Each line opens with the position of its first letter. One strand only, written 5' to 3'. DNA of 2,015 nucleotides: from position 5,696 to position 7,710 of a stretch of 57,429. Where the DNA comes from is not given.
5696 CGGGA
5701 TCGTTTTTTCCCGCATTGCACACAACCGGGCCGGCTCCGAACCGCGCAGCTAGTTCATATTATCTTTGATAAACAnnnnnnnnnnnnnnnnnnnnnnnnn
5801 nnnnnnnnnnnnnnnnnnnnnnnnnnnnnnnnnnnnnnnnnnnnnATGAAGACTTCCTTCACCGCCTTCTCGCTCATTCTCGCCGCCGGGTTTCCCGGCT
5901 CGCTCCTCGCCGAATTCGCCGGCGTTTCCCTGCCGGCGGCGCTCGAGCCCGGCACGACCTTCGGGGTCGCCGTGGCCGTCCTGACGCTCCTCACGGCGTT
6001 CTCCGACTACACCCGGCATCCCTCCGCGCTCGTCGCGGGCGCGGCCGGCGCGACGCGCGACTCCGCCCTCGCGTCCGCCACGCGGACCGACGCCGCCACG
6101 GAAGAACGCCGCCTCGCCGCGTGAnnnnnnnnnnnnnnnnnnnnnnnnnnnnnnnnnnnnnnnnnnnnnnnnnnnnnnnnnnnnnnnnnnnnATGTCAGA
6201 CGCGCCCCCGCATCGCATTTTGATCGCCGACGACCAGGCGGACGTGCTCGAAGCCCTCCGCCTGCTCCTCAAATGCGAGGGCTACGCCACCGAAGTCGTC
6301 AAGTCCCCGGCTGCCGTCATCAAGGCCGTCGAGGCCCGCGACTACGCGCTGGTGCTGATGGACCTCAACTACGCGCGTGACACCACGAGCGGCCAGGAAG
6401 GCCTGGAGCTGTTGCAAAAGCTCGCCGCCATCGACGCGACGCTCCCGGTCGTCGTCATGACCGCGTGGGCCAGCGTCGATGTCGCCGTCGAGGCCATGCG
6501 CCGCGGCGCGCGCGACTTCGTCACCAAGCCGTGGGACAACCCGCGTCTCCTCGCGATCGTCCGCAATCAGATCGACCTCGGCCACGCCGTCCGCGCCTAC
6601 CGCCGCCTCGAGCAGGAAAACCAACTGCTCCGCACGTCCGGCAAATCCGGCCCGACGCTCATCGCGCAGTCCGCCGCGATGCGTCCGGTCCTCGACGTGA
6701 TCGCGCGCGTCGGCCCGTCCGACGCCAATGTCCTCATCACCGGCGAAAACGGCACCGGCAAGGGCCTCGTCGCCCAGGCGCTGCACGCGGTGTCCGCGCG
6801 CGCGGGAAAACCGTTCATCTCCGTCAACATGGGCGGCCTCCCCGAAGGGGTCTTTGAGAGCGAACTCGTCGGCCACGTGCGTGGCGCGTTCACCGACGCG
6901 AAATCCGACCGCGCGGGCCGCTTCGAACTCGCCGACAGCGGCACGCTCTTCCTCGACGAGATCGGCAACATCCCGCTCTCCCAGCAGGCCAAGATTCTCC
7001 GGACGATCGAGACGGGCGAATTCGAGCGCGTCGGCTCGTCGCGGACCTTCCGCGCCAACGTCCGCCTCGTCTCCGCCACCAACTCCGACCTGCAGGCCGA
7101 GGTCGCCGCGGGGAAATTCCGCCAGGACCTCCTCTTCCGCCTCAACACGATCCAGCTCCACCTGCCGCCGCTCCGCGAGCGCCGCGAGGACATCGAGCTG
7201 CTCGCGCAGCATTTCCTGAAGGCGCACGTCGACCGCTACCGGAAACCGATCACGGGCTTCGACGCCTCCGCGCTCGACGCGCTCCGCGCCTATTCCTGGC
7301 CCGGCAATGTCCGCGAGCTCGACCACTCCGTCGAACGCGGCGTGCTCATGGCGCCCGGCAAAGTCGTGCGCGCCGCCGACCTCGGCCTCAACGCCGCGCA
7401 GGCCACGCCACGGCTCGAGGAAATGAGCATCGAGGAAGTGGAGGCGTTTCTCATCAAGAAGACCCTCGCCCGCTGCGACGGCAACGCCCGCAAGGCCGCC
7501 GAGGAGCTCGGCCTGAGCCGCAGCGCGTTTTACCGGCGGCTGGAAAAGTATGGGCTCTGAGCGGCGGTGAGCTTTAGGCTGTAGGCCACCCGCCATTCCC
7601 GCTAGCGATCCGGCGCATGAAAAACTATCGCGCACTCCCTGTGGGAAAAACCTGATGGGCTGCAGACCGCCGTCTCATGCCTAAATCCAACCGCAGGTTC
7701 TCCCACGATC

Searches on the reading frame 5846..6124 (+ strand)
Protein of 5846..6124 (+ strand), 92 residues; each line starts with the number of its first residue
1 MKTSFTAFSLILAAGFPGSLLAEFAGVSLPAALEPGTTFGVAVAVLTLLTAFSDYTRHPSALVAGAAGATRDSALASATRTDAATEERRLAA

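Call 6: search_protein_families(library=pfam, proteins=[window:5846-6124:+], max_evalue=0.01)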
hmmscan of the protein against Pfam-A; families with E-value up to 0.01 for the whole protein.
window:5846-6124:+ (92 aa): 0 families

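Call 13: search_protein_families(library=ncbifam, proteins=[window:5846-6124:+], max_evalue=0.001)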
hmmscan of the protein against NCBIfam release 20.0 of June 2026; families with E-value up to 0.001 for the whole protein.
window:5846-6124:+ (92 aa): 0 families

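Call 42: find_homologous_proteins(query=window:5846-6124:+, max_evalue=0.001)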
Query window:5846-6124:+ (92 aa): 9 proteins with E <= 0.001 among 155 candidates.
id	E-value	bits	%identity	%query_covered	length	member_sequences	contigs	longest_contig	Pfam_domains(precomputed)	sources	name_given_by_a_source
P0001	1.7e-46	173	100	100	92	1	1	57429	-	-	-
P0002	4.0e-27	112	73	100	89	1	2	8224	-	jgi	-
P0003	3.0e-20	90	63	100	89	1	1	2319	-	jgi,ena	-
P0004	1.8e-19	87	64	100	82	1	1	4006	-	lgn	-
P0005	1.4e-18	84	60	100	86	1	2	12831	-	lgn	-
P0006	5.9e-16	76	54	100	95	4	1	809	-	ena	-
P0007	2.5e-15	74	58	100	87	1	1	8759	-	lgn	-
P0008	9.5e-13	66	55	100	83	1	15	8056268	-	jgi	jgi:hypothetical protein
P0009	5.5e-8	51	44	91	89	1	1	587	-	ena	-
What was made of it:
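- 5846..6124 (+): First gene of the P1 transcript: a 92-aa protein with two hydrophobic segments, a DY(S/T/A)R motif and a C-terminal ...RLAA. Only hypothetical-protein homologues exist (call 42).
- Tried and rejected: A homology search with the small ORF returned only 9 unannotated proteins (call 42).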

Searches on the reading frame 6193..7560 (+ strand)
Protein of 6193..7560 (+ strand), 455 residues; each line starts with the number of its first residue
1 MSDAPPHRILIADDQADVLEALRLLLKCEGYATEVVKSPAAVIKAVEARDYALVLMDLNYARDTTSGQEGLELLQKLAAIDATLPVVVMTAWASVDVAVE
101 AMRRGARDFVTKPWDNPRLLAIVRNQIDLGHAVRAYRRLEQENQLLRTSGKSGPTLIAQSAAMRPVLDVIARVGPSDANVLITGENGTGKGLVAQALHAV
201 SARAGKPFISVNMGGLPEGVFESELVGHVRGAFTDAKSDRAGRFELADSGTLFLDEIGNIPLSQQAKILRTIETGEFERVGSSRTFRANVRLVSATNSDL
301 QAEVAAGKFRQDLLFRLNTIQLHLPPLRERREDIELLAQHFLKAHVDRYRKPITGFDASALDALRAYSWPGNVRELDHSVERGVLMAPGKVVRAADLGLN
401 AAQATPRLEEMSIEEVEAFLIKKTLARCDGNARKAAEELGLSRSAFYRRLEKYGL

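Call 6: search_protein_families(library=pfam, proteins=[window:6193-7560:+], max_evalue=0.01)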
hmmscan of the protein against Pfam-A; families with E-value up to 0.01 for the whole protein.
window:6193-7560:+ (455 aa): 12 families
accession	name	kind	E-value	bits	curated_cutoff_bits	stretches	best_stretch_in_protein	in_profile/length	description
PF00158.32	Sigma54_activat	-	5.2e-62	208.9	20.2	1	156-322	1-167/168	Sigma-54 interaction domain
PF25601.1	AAA_lid_14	-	5.7e-25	87.4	27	1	328-407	1-80/87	AAA+ ATPase lid domain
PF00072.30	Response_reg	-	3e-22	79.3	30.2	1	9-123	1-110/111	Response regulator receiver domain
PF14532.12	Sigma54_activ_2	-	1.3e-19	71.3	25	1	159-327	3-138/138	Sigma-54 interaction domain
PF02954.25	HTH_8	-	5.4e-13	48.9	22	1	413-453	2-42/42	Bacterial regulatory protein, Fis family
PF01078.27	Mg_chelatase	-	4.9e-07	29.8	20.3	1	239-298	97-158/207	Magnesium chelatase, subunit ChlI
PF00004.35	AAA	-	1.2e-06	29.5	21.2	1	180-298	1-110/131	ATPase family associated with various cellular activities (AAA)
PF18024.7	HTH_50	-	4.4e-05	23.5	27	1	414-455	9-49/50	Helix-turn-helix domain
PF07728.20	AAA_5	-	8.4e-05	23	22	1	179-298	1-123/139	AAA domain (dynein-related subfamily)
PF13556.12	HTH_30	-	0.00051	20.2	27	1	424-452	7-35/59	PucR C-terminal helix-turn-helix domain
PF01695.23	IstB_IS21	-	0.0017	18.4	24.1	0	177-267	92-172/238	IstB-like ATP binding protein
PF13191.12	AAA_16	-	0.0071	17.3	32.6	0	164-203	10-51/167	AAA ATPase domain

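Call 10: find_related_loci(query=window:6193-7560:+, collection=genome_contigs, flank=6000)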
Query window:6193-7560:+ (455 aa) in genome_contigs; peptide patterns used: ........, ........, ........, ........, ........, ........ (x = any residue, [..] = any of these).
600 stretches matched a pattern (row limit reached: there are more); 504 encode a relative of the query (tblastn E <= 1e-3); the best 80 are kept; 80 distinct loci.
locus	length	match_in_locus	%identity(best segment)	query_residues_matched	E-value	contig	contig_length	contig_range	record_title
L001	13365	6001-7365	97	1-455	0e+0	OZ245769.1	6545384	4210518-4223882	MAG: Opitutaceae bacterium isolate 87035611-dba6-4fad-85e7-91fe16b41bdc genome assembly, chromosome: 1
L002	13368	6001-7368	95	1-455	0e+0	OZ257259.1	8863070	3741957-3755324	MAG: Opitutaceae bacterium isolate 8c8c86a4-7f3d-427f-b2af-761d391f18d0 genome assembly, chromosome: 1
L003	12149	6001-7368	95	1-455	0e+0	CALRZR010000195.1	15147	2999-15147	MAG: Opitutus sp. GAS368 isolate JJ-MA1B5-281-2-m2-bin99 genome assembly, contig: JJ-MA1B5-281-C750, whole genome shotgu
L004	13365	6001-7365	91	1-455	0e+0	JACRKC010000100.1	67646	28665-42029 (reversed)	MAG: Verrucomicrobia bacterium isolate NC_groundwater_1845_Pr3_B-0.1um_67_23 SR-2_scaffold_141_2996953, whole genome sho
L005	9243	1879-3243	90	1-455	0e+0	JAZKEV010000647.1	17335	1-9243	MAG: Verrucomicrobiota bacterium isolate DC_HB_02_SPN181219-bin050 DCHB02SPN_B050_0_000000000647, whole genome shotgun s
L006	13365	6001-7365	90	1-455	0e+0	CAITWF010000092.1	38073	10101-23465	MAG: uncultured Opitutae bacterium isolate Umea2p1_bin-1006 genome assembly, contig: bin-1006:092/123, whole genome shot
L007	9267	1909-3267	90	1-455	0e+0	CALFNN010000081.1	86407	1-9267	MAG TPA_asm: uncultured Opitutaceae bacterium isolate ERR1654122_bin.5_CONCOCT_v1.1_MAG genome assembly, contig: ERZ1505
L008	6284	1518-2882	90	1-455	0e+0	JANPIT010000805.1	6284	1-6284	MAG: Opitutaceae bacterium isolate VAR_61_metabat_518 VAR_61_k141_1654592, whole genome shotgun sequence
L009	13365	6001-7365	89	1-455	0e+0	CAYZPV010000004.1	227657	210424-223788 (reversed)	MAG TPA_asm: uncultured Opitutus sp. isolate SRP292972_co3_1 genome assembly, contig: NODE_80_length_227657_cov_7.427878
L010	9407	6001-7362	90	1-455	0e+0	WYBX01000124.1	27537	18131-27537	MAG: Verrucomicrobiia bacterium isolate VER2 k127_670913, whole genome shotgun sequence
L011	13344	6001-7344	89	1-455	0e+0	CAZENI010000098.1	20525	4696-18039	MAG TPA_asm: uncultured Opitutus sp. isolate SRP292972_co3_40 genome assembly, contig: NODE_1382_length_20525_cov_5.0441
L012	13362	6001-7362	86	1-455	0e+0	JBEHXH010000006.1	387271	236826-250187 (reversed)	MAG: Verrucomicrobiota bacterium isolate ES1.bin.45 NODE_27_length_387271_cov_76.458551, whole genome shotgun sequence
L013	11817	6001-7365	86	1-455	0e+0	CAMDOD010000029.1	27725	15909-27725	MAG: Opitutus sp. GAS368 isolate MH-08apr19-303 genome assembly, contig: MH-08apr19-C3831, whole genome shotgun sequence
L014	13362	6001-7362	86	1-455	0e+0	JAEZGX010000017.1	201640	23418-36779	MAG: Verrucomicrobia bacterium isolate OH_CDB_114 k127_2589619, whole genome shotgun sequence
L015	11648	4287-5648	86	1-455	0e+0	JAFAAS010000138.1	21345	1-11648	MAG: Verrucomicrobia bacterium isolate OH_PFB_91 k127_891651, whole genome shotgun sequence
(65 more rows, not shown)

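Call 13: search_protein_families(library=ncbifam, proteins=[window:6193-7560:+], max_evalue=0.001)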
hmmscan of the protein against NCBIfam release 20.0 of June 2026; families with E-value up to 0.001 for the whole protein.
window:6193-7560:+ (455 aa): 93 families (the best 25 are shown)
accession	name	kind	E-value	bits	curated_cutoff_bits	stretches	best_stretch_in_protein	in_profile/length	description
NF008469.0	PRK11361.1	equivalog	1.6e-117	393.1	714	1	6-455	4-456/461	acetoacetate metabolism transcriptional regulator AtoC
TIGR02915.1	PEP_resp_reg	equivalog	2.2e-111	372.9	502.6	1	9-455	1-444/445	PEP-CTERM-box response regulator transcription factor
TIGR01818.1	ntrC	equivalog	2.5e-111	372.7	558.6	1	9-404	1-384/463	nitrogen regulation protein NR(I)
NF007689.0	PRK10365.1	equivalog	3e-106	355.8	760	1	9-450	8-439/441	sigma-54-dependent response regulator transcription factor ZraR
NF041946.1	LuxO_transreg_Vib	equivalog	4.8e-100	335.5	800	1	14-394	4-373/463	quorum-sensing sigma-54 dependent transcriptional regulator LuxO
NF051870.1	NAssimRespRegNtrX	equivalog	1.2e-96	324.4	600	1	8-454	3-451/452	nitrogen assimilation response regulator NtrX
TIGR01817.1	nifA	equivalog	2.3e-95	320.4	528.85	1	138-412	179-453/534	nif-specific transcriptional activator NifA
NF003451.0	PRK05022.1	equivalog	7.6e-92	308.6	476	1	135-452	171-507/512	nitric oxide reductase transcriptional regulator NorR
NF008176.1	PRK10923.1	equivalog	3.9e-89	299.4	620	1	9-403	6-387/469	nitrogen regulation protein NR(I)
NF011695.0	PRK15115.1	equivalog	4e-89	299.4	763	1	6-453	6-436/445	two-component system response regulator GlrR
NF038308.1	RNA_repair_RtcR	equivalog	5.8e-89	299.3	650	1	11-409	33-444/530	RNA repair transcriptional activator RtcR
NF049963.1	RespRegFlgRCampy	domain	1.2e-85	287.9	750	1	11-454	5-428/429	fla regulon two-component system response regulator FlgR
NF041552.1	TF_PrdR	equivalog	9.3e-85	285.1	795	1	143-454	256-577/577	sigma-54 dependent transcriptional regulator PrdR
TIGR02974.1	phageshock_pspF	equivalog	1.8e-84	283.8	443.55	1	156-390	1-236/336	phage shock protein operon transcriptional activator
NF050807.1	TransRegFlbDCaul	equivalog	2.4e-83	280.5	750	1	153-403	117-367/454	sigma-54-dependent transcriptional regulator FlbD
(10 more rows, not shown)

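Call 48: find_encoding_contigs(protein=window:6193-7560:+, flank=500, max_places=3)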
Protein window:6193-7560:+ (455 aa): no gene with exactly this product is on record in the collection.
